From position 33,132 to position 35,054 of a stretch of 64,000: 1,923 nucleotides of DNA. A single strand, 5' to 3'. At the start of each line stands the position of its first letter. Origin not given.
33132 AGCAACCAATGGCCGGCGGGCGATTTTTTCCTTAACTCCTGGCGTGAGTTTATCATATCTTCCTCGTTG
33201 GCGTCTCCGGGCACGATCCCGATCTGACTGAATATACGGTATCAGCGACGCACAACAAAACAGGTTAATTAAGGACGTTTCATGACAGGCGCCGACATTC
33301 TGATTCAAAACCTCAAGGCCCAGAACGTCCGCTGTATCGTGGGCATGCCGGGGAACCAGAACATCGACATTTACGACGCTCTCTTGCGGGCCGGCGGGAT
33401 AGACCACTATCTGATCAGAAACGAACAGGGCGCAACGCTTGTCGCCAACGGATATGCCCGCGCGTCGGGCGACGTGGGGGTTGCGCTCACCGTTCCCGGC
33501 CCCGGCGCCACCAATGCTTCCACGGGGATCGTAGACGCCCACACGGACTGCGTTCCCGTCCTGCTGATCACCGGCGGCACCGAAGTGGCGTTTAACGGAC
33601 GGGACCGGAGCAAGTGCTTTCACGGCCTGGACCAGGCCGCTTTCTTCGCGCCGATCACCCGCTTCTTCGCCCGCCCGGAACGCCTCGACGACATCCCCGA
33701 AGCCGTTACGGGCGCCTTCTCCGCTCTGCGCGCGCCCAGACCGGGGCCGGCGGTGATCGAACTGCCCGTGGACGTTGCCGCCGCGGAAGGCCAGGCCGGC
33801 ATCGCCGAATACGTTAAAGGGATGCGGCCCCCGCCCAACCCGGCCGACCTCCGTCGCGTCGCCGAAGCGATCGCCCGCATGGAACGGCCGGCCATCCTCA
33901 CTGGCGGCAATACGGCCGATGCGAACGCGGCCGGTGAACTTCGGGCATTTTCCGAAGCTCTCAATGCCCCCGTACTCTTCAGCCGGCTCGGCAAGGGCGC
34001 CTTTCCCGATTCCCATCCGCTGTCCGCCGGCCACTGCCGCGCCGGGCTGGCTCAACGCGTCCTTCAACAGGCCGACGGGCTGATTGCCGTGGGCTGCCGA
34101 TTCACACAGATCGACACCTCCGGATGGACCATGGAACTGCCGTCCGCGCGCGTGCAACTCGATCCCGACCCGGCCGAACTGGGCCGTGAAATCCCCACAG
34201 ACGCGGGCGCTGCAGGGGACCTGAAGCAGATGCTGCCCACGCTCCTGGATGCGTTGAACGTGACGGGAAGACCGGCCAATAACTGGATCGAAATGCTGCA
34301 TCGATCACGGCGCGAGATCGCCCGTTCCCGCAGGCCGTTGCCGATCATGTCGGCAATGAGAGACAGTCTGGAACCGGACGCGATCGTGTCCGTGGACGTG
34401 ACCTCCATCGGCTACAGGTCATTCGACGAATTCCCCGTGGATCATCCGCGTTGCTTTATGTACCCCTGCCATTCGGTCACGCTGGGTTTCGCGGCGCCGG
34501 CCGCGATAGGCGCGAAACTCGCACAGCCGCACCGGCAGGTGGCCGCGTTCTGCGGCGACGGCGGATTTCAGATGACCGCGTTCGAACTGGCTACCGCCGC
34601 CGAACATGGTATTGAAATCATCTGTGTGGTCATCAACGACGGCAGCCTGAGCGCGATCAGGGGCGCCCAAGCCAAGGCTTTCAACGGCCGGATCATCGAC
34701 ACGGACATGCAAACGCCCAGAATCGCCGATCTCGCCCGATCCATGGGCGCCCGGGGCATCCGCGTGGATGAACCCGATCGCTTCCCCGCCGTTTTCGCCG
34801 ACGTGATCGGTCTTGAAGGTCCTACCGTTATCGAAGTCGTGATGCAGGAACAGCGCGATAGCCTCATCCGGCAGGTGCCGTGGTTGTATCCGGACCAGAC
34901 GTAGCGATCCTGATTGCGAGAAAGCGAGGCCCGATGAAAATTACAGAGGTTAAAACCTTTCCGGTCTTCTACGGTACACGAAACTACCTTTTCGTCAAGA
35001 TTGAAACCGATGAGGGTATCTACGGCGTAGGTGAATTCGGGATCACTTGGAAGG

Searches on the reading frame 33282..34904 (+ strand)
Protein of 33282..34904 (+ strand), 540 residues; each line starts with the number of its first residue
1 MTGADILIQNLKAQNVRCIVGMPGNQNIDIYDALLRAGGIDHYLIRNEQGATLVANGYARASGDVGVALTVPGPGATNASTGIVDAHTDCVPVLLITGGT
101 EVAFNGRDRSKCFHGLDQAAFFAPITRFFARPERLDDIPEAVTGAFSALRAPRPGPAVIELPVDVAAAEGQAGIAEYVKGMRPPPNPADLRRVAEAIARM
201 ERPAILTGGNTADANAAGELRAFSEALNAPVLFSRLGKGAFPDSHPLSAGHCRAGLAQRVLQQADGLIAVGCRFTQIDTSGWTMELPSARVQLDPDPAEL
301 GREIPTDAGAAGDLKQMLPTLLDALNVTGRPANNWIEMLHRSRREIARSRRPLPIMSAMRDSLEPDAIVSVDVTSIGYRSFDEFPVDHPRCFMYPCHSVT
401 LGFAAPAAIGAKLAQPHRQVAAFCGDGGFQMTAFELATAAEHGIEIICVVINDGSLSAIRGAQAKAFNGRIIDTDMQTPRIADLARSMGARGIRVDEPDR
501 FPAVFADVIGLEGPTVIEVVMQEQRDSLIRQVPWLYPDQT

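Call 27: search_protein_families(library=pfam, proteins=[window:33282-34904:+], max_evalue=0.00001)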
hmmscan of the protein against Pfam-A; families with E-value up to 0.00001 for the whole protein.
window:33282-34904:+ (540 aa): 3 families
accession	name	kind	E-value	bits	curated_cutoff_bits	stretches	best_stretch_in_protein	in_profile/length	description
PF02775.26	TPP_enzyme_C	-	1.6e-33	116.1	21.9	1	384-519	13-151/151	Thiamine pyrophosphate enzyme, C-terminal TPP binding domain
PF02776.23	TPP_enzyme_N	-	2.2e-32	111.7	26.8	1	1-118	1-116/119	Thiamine pyrophosphate enzyme, N-terminal TPP binding domain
PF00205.28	TPP_enzyme_M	-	3.2e-30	105.1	30.4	1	191-320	2-136/137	Thiamine pyrophosphate enzyme, central domain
